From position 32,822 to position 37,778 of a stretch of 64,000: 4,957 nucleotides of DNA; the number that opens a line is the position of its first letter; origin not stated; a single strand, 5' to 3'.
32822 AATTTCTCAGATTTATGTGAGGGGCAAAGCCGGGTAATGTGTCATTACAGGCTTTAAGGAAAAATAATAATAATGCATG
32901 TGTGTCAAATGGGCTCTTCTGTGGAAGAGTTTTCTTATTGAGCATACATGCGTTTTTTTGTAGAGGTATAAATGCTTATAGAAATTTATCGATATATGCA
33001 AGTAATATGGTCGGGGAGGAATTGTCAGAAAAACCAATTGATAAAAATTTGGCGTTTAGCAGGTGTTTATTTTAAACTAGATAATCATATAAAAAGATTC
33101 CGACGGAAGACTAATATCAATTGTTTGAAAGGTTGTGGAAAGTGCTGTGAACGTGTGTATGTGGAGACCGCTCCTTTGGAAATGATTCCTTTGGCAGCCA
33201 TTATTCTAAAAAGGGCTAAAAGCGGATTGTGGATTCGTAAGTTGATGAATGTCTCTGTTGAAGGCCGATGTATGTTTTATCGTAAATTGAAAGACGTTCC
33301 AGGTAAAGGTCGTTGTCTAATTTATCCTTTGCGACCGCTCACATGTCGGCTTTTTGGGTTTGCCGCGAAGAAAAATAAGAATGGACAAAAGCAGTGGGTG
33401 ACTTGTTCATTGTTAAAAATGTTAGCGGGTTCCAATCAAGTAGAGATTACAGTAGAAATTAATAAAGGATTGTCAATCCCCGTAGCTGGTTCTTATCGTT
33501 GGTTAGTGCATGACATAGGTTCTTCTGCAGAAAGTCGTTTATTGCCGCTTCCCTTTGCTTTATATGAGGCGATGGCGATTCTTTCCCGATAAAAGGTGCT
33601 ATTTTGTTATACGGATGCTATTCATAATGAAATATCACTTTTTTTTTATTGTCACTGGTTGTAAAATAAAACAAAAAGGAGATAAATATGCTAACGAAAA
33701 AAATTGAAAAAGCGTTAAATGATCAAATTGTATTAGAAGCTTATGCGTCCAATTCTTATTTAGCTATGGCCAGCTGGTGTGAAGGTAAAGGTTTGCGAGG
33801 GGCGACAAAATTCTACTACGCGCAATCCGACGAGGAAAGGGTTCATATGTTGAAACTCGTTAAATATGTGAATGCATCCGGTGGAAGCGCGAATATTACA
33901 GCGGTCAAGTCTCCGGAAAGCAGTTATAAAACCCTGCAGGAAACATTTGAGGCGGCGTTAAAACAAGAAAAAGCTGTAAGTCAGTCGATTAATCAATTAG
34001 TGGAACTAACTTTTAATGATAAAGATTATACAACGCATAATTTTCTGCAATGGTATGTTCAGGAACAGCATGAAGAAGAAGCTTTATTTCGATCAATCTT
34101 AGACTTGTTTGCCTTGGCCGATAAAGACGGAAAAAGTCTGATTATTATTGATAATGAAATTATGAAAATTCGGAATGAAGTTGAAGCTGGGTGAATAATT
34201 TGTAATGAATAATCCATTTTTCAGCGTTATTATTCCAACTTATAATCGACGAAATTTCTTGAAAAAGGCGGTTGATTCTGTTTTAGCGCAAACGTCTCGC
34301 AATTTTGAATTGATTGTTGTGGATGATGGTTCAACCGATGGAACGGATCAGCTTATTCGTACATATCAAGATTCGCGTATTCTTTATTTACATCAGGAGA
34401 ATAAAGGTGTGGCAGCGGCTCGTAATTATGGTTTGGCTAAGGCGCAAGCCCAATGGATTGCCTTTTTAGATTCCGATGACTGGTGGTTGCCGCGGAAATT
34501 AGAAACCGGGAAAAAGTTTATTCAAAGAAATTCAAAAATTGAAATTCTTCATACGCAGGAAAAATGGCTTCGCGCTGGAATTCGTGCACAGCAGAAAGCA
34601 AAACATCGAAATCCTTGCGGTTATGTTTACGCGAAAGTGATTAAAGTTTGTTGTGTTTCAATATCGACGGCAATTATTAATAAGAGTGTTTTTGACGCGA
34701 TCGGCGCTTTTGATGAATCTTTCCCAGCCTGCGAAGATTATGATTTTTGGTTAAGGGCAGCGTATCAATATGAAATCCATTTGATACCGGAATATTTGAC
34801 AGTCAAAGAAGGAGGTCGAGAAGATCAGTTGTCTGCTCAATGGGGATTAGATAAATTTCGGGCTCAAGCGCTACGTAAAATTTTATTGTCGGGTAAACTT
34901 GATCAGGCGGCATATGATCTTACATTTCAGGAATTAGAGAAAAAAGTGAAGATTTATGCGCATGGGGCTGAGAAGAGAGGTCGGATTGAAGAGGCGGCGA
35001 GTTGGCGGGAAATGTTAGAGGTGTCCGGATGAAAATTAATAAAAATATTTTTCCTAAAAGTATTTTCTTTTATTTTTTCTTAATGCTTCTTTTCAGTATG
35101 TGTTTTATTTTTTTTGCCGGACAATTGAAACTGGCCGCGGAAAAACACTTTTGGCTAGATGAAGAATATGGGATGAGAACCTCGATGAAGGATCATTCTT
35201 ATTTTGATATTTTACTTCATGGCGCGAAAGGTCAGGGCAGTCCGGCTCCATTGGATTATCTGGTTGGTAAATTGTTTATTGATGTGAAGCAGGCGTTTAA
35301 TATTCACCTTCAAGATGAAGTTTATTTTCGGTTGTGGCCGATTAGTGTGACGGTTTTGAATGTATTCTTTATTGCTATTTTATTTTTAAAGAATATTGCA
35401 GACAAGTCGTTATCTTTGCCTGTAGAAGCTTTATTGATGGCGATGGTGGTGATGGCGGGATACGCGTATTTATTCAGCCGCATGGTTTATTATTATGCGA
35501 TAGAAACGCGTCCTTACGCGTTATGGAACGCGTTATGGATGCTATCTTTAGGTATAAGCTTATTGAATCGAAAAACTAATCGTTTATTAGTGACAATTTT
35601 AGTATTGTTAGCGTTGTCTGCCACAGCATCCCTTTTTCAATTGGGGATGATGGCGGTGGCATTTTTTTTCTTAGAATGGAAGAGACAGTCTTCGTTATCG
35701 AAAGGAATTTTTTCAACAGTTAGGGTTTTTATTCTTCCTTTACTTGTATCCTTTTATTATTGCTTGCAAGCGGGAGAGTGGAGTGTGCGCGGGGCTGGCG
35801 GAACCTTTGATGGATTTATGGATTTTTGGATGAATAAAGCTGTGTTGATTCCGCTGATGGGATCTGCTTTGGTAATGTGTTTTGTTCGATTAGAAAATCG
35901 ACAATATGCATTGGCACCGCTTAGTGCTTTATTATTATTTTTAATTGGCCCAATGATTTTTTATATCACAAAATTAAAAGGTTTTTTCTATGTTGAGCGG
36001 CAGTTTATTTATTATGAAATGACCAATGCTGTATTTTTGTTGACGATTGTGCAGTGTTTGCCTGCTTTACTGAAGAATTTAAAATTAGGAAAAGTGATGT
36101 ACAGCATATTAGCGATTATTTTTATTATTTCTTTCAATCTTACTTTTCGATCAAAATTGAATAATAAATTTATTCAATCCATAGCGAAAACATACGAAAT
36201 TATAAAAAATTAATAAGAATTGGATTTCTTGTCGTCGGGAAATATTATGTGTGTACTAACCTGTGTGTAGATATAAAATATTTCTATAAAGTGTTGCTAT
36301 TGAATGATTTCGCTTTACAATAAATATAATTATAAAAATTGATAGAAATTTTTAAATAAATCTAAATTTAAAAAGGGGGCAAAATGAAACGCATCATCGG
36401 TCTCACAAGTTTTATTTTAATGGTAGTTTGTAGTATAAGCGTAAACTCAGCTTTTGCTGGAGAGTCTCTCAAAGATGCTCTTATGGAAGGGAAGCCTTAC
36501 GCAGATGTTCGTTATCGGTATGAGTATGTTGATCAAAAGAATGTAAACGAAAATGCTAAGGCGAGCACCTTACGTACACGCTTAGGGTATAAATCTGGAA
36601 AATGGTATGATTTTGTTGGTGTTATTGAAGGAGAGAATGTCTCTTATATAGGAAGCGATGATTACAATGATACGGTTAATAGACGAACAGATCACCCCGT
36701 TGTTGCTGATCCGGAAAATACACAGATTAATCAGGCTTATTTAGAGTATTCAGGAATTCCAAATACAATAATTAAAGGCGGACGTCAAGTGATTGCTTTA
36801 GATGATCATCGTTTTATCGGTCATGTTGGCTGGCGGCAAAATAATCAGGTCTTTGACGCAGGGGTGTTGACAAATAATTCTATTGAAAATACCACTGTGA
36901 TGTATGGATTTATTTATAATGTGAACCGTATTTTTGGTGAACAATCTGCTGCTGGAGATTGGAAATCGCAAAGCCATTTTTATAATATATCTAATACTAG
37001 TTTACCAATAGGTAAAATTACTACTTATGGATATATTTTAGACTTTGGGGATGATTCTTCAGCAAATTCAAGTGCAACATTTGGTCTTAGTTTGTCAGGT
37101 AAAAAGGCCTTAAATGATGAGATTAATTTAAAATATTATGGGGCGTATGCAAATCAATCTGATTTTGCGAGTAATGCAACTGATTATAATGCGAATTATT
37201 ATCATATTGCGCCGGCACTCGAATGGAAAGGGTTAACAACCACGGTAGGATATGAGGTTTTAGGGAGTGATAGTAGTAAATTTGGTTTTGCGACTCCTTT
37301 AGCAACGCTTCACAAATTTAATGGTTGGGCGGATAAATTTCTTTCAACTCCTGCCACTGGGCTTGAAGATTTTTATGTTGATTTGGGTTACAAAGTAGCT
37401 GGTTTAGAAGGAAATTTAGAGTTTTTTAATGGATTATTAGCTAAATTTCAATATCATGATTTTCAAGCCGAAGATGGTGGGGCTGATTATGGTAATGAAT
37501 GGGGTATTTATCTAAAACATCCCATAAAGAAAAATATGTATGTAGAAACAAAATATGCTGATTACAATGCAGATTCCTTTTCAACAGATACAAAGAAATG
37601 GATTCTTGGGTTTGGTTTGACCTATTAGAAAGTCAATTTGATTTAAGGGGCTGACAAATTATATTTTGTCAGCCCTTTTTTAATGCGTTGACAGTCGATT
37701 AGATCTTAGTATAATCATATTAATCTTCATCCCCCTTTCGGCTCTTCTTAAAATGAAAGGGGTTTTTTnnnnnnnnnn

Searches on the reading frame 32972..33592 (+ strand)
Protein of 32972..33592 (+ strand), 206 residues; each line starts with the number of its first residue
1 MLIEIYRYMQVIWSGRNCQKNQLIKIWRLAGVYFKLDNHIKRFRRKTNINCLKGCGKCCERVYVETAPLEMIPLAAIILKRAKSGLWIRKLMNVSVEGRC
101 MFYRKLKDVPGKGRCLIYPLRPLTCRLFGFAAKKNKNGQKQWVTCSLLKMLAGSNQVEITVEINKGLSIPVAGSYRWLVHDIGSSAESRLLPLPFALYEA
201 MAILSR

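Call 10: find_homologous_proteins(query=window:32972-33592:+, max_evalue=0.00001)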
Query window:32972-33592:+ (206 aa): 8 proteins with E <= 0.00001 among 60 candidates.
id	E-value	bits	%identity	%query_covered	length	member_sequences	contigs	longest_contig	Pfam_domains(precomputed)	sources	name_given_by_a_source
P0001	8.5e-136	468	100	100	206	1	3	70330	PF03692.21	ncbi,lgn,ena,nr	ncbi:MAG: YkgJ family cysteine cluster protein [Candidatus Omnitrophica bacterium]|nr:YkgJ family cy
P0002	5.2e-59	217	49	100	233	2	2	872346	PF03692.21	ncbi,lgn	ncbi:MAG: YkgJ family cysteine cluster protein [Candidatus Omnitrophota bacterium]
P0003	9.8e-59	216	49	100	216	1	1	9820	PF03692.21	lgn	-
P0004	5.9e-29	119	37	84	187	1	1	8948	PF03692.21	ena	-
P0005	9.0e-27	112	34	82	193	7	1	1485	PF03692.21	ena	-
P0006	1.5e-24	104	36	82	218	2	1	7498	PF03692.21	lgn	-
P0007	4.0e-21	93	38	71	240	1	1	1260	PF03692.21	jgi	-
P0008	3.6e-17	80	29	83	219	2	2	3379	PF03692.21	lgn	-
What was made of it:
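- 32972..33592 (+): YkgJ-family CxxCxxCC Cys-cluster protein gene (206 aa). It is the gene directly controlled by the leader. Homologs in call 10.
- Tried and rejected: YkgJ has no relative between 50% and 99% identity among 5.8 billion proteins (call 10).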

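Call 11: find_encoding_contigs(protein=P0002, flank=5000, max_places=4)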
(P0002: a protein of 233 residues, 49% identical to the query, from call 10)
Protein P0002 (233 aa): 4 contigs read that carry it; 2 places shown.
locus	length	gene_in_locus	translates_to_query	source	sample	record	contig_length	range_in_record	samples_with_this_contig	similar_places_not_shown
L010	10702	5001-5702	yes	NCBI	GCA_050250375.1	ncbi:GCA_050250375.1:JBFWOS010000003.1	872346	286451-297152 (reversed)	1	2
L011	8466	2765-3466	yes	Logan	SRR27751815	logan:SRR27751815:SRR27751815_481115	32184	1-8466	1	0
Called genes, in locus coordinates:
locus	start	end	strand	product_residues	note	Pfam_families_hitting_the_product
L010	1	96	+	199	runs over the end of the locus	PF00440:TetR_N, PF16925:TetR_C_13, PF21993:TetR_C_13_2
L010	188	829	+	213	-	PF02798:GST_N, PF13417:GST_N_3, PF13409:GST_N_2, PF00043:GST_C, PF14497:GST_C_3 (weak), PF13410:GST_C_2 (weak)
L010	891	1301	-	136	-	PF00571:CBS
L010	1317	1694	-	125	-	-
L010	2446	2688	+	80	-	PF01541:GIY-YIG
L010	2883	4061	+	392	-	PF13231:PMT_2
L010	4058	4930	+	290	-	PF13385:Laminin_G_3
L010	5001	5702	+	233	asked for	PF03692:CxxCxxCC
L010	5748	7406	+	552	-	PF00916:Sulfate_transp, PF01740:STAS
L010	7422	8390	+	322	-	PF01544:CorA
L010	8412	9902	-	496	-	PF25182:NonGDSL (weak), PF13472:Lipase_GDSL_2, PF13431:TPR_17 (faint), PF25060:ARM_TT21_2nd (faint), PF00515:TPR_1 (faint), PF07719:TPR_2 (faint), PF13176:TPR_7 (faint), PF14559:TPR_19 (weak), +6 more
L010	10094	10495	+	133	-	-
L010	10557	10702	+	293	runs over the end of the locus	PF21088:MS_channel_1st, PF00924:MS_channel_2nd, PF21082:MS_channel_3rd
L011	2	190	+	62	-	?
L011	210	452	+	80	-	PF01541:GIY-YIG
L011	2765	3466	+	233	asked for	PF03692:CxxCxxCC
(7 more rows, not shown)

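Call 12: find_encoding_contigs(protein=P0003, flank=5000, max_places=4)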
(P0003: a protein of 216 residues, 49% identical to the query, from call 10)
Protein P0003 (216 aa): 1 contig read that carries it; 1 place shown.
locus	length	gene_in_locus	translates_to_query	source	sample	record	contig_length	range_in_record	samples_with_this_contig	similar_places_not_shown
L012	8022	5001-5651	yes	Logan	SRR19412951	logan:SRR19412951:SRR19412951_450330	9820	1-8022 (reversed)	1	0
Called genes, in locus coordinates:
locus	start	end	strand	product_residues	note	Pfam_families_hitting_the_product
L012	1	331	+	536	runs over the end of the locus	PF13472:Lipase_GDSL_2 (weak), PF23914:TPR_CcmH_CycH (weak), PF13181:TPR_8 (weak), PF13424:TPR_12 (weak), PF14559:TPR_19, PF13431:TPR_17 (weak), PF13432:TPR_16 (weak), PF14559:TPR_19, +18 more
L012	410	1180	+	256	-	-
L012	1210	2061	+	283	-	PF11306:DUF3108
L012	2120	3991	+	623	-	PF00122:E1-E2_ATPase, PF00702:Hydrolase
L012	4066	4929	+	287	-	PF13385:Laminin_G_3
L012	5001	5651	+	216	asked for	PF03692:CxxCxxCC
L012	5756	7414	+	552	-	PF00916:Sulfate_transp, PF01740:STAS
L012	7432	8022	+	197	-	?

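Call 13: find_encoding_contigs(protein=P0004, flank=5000, max_places=4)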
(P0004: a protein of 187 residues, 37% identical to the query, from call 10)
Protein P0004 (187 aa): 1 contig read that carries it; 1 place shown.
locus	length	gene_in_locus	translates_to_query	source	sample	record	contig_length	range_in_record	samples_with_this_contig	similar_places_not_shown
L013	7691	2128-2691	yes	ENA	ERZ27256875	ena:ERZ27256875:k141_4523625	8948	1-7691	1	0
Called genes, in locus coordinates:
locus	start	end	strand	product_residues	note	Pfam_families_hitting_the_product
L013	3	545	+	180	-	?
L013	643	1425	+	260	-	PF01738:DLH, PF12146:Hydrolase_4 (faint), PF02230:Abhydrolase_2 (weak), PF00326:Peptidase_S9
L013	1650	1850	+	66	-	PF00313:CSD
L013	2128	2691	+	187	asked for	PF03692:CxxCxxCC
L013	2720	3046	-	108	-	-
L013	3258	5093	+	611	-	-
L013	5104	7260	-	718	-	PF03176:MMPL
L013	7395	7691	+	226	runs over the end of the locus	-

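Call 16: find_related_loci(query=window:32972-33592:+, collection=metagenome_contigs, flank=4000)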
Query window:32972-33592:+ (206 aa) in metagenome_contigs; peptide patterns used: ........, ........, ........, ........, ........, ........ (x = any residue, [..] = any of these).
67 stretches matched a pattern; 3 encode a relative of the query (tblastn E <= 1e-3); 3 distinct loci.
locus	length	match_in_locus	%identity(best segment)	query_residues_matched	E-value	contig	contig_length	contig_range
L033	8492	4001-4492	37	2-175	2e-32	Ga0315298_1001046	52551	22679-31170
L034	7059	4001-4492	37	2-175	2e-32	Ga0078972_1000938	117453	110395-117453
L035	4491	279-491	30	49-128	2e-5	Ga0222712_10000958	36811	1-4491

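Call 23: search_protein_families(library=pfam, proteins=[window:32972-33592:+])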
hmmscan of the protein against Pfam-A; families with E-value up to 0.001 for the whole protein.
window:32972-33592:+ (206 aa): 1 family
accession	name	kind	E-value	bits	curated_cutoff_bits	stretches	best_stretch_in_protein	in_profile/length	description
PF03692.20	CxxCxxCC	-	9.1e-10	39.5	23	1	51-144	2-83/85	Putative zinc- or iron-chelating domain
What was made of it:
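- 32972..33592 (+): Pfam PF03692, E = 9e-10 (call 23).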

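Call 60: find_encoding_contigs(protein=P0001, flank=1500, max_places=10)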
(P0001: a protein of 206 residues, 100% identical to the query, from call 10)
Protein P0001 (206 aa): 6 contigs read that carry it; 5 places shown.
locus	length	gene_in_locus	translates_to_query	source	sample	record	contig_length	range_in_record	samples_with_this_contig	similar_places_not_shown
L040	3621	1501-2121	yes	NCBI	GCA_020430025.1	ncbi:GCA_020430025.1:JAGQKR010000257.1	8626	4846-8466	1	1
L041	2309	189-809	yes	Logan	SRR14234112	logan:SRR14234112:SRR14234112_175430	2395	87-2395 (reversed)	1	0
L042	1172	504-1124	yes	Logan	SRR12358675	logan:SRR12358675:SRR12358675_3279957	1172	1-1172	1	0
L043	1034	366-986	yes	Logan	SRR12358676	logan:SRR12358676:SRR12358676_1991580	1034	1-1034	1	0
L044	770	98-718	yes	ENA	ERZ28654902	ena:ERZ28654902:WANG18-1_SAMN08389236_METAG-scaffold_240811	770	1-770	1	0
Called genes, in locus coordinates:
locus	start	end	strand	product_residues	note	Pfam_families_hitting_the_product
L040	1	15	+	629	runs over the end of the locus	PF16260:DUF4914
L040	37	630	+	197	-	-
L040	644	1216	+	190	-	PF06736:TMEM175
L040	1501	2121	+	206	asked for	PF03692:CxxCxxCC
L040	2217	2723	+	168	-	PF00210:Ferritin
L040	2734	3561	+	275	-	PF00535:Glycos_transf_2, PF10111:Glyco_tranf_2_2, PF13641:Glyco_tranf_2_3, PF10111:Glyco_tranf_2_2 (weak)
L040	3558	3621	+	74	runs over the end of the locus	?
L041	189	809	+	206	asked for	PF03692:CxxCxxCC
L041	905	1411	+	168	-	PF00210:Ferritin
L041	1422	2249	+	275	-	PF00535:Glycos_transf_2, PF10111:Glyco_tranf_2_2, PF13641:Glyco_tranf_2_3, PF10111:Glyco_tranf_2_2 (weak)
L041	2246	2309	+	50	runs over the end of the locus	?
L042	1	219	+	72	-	?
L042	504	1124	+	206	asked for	PF03692:CxxCxxCC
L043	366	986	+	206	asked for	PF03692:CxxCxxCC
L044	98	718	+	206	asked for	PF03692:CxxCxxCC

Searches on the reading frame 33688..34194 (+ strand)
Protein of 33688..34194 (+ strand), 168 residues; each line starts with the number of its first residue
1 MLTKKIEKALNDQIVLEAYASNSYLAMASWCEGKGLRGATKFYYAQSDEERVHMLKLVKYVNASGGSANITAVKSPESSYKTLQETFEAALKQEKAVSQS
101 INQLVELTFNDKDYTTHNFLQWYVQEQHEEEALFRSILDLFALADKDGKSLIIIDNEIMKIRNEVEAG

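Call 7: find_encoding_contigs(protein=window:33688-34194:+, flank=10000, max_places=10)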
Protein window:33688-34194:+ (168 aa): 9 contigs read that carry it; 9 places shown.
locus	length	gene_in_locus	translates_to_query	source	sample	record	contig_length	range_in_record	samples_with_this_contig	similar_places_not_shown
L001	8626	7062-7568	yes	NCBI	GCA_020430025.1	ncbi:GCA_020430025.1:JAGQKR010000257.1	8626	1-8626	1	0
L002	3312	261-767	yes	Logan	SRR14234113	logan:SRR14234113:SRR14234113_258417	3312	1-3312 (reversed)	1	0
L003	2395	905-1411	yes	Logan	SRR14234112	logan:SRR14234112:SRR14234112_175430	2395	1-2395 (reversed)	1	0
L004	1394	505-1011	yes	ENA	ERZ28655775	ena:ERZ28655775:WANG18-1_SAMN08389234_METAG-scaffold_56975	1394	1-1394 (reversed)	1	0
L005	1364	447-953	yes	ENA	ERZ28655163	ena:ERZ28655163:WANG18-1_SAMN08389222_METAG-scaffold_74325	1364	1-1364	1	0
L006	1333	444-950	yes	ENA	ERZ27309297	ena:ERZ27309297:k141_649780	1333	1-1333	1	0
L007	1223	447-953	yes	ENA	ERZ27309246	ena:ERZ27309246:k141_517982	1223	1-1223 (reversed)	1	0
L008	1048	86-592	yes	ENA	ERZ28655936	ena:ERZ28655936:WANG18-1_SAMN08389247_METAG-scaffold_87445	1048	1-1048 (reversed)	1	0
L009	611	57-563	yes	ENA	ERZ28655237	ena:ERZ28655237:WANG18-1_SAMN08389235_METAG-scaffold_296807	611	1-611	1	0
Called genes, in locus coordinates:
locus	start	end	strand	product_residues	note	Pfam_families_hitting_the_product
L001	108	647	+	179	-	PF03264:Cytochrom_NNT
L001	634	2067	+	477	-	PF02335:Cytochrom_C552, PF14522:Cytochrome_C7 (faint)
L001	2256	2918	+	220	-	PF01243:PNPOx_N, PF12766:Pyridox_oxase_2 (weak), PF10590:PNP_phzG_C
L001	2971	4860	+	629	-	PF16260:DUF4914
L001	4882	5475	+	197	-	-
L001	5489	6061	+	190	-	PF06736:TMEM175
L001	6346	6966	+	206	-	PF03692:CxxCxxCC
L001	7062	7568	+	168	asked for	PF00210:Ferritin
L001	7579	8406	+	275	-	PF00535:Glycos_transf_2, PF10111:Glyco_tranf_2_2, PF13641:Glyco_tranf_2_3, PF10111:Glyco_tranf_2_2 (weak)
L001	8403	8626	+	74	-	?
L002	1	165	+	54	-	?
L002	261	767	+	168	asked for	PF00210:Ferritin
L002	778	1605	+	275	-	PF00535:Glycos_transf_2, PF10111:Glyco_tranf_2_2, PF13641:Glyco_tranf_2_3, PF10111:Glyco_tranf_2_2 (weak)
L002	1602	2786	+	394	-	PF11028:TMEM260_N (weak)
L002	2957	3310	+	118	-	?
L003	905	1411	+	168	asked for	PF00210:Ferritin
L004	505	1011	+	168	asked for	PF00210:Ferritin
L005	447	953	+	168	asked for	PF00210:Ferritin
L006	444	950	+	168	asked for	PF00210:Ferritin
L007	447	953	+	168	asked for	PF00210:Ferritin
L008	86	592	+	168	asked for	PF00210:Ferritin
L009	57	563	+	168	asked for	PF00210:Ferritin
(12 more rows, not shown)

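Call 15: find_related_loci(query=window:33688-34194:+, collection=genome_contigs, flank=4000)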
Query window:33688-34194:+ (168 aa) in genome_contigs; peptide patterns used: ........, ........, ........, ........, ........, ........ (x = any residue, [..] = any of these).
386 stretches matched a pattern; 19 encode a relative of the query (tblastn E <= 1e-3); 19 distinct loci.
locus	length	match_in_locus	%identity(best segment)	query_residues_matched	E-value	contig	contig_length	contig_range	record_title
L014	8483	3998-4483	52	1-162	9e-54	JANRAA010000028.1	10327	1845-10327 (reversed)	MAG: Flavobacteriales bacterium isolate MAG_179 P22051_108_S30_metaspades_12744_10327_cov_5, whole genome shotgun sequen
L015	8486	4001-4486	51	1-162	1e-53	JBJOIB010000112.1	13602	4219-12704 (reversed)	MAG: Bacteroidota bacterium isolate sharkriverslough_2019_sw_WHONDRS-S19S_0042_B_bin.86 scaffold_841152, whole genome sh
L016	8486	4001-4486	52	1-162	9e-54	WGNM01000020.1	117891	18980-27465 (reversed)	MAG: Cryomorphaceae bacterium isolate RI_182 c_000000009088, whole genome shotgun sequence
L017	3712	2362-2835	53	1-158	2e-51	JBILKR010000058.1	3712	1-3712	MAG: Flavobacteriales bacterium isolate ME2017-07-14_3300042517_group7_bin162 Rohwer_bin654_scaffold_33665_c1, whole gen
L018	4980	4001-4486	49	1-161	6e-48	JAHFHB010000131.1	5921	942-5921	MAG: Candidatus Omnitrophota bacterium isolate nzgw329 NODE_27111_length_5922_cov_2.898466, whole genome shotgun sequenc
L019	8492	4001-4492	44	1-166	9e-45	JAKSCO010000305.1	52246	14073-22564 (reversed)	MAG: Bacteroidales bacterium isolate MAG.294 k141_869065, whole genome shotgun sequence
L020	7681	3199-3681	45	1-163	1e-44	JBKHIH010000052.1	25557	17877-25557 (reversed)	MAG: Thiohalospira sp. isolate D1M13_4 NODE_444_length_25557_cov_6.621559, whole genome shotgun sequence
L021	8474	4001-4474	42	1-158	2e-37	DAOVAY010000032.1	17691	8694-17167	MAG TPA_asm: Methanobacteriota archaeon isolate CSMAG_991 CSMAG_991_k141_4064395_length_17691_cov_8.0000, whole genome s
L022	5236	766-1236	41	2-158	1e-37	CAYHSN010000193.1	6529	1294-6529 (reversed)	MAG TPA_asm: uncultured Vicinamibacterales bacterium isolate ERP119705_co14_223 genome assembly, contig: NODE_20518_leng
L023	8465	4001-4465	41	1-155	3e-34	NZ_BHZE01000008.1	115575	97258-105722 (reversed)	Thermaurantimonas aggregans strain LA sequence08, whole genome shotgun sequence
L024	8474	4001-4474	37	1-158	5e-33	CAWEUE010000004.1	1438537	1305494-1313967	MAG: uncultured Acidobacteriota bacterium isolate MFD05684.bin.2.83 genome assembly, contig: contig_59247, whole genome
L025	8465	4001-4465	40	1-155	1e-32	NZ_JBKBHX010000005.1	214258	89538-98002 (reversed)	MAG: Thermaurantimonas sp. isolate 21I_069.bin.34 NODE_5_length_214258_cov_28.381126, whole genome shotgun sequence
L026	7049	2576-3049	39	1-158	2e-31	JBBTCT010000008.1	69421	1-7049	MAG: Planctomycetota bacterium isolate H51-bin301_1 H51_bin301_1_000000000008, whole genome shotgun sequence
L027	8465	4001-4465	37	1-155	1e-31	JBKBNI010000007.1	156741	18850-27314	MAG: Thermaurantimonas sp. isolate 21I_069.bin.33 NODE_7_length_156741_cov_144.819001, whole genome shotgun sequence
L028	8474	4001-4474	37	1-158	3e-31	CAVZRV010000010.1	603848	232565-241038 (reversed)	MAG: uncultured Acidobacteriota bacterium isolate MFD05684.bin.2.2 genome assembly, contig: contig_35897, whole genome s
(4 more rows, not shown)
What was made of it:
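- Tried and rejected: Ferritin relatives are at most 53% identical and mostly from Bacteroidota (call 15).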

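Call 23: search_protein_families(library=pfam, proteins=[window:33688-34194:+])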
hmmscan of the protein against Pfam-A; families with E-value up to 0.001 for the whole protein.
window:33688-34194:+ (168 aa): 1 family
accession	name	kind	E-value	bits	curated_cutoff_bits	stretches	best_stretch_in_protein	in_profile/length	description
PF00210.30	Ferritin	-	7.8e-40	136.5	24.5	1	8-142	2-140/142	Ferritin-like domain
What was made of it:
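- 33688..34194 (+): Ferritin gene (168 aa). It is probably co-transcribed or partly insulated from ykgJ; I found no convincing promoter of its own. Pfam PF00210, E = 8e-40 (call 23).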

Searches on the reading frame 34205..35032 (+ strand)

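Call 52: search_protein_families(library=pfam, proteins=[window:34205-35032:+])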
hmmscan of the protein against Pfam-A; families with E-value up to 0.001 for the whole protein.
window:34205-35032:+ (275 aa): 5 families
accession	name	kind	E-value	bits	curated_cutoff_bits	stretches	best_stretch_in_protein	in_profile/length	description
PF00535.33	Glycos_transf_2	-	1.8e-37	129.3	23.3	1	7-111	1-108/168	Glycosyl transferase family 2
PF10111.15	Glyco_tranf_2_2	-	1.1e-22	81.3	27.3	2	7-109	1-109/276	Glycosyltransferase like family 2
PF13641.12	Glyco_tranf_2_3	-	4.7e-15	56.7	27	1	6-186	3-195/230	Glycosyltransferase like family 2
PF13704.12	Glyco_tranf_2_4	-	1.4e-05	25.9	27.5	1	35-92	21-82/98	Glycosyl transferase family 2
PF13632.12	Glyco_trans_2_3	-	0.00039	20.7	27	1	84-227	1-141/198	Glycosyl transferase family group 2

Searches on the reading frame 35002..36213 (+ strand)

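Call 52: search_protein_families(library=pfam, proteins=[window:35002-36213:+])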
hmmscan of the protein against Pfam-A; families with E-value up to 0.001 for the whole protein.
window:35002-36213:+ (403 aa): 1 family
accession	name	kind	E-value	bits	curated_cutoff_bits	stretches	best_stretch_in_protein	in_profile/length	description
PF11028.14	TMEM260-like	-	2.1e-05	24.8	24.2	1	115-230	53-176/179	Protein O-mannosyl-transferase TMEM260-like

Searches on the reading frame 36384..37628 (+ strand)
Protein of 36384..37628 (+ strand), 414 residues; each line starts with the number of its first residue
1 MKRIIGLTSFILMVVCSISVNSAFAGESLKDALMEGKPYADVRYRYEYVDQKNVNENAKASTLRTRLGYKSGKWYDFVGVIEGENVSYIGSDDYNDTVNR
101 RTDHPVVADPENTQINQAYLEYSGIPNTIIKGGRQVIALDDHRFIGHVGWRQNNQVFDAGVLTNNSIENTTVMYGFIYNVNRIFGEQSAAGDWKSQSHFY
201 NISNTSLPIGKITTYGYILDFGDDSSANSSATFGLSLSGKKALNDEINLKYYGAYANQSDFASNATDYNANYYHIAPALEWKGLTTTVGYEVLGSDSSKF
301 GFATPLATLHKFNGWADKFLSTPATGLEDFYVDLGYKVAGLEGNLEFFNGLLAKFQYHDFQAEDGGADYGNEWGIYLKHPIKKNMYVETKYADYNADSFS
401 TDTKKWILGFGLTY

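Call 23: search_protein_families(library=pfam, proteins=[window:36384-37628:+])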
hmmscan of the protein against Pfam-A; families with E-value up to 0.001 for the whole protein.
window:36384-37628:+ (414 aa): 1 family
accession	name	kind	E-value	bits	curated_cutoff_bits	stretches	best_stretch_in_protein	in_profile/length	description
PF13372.12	Alginate_exp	-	3.4e-09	36.4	25.2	1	40-236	7-190/395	Alginate export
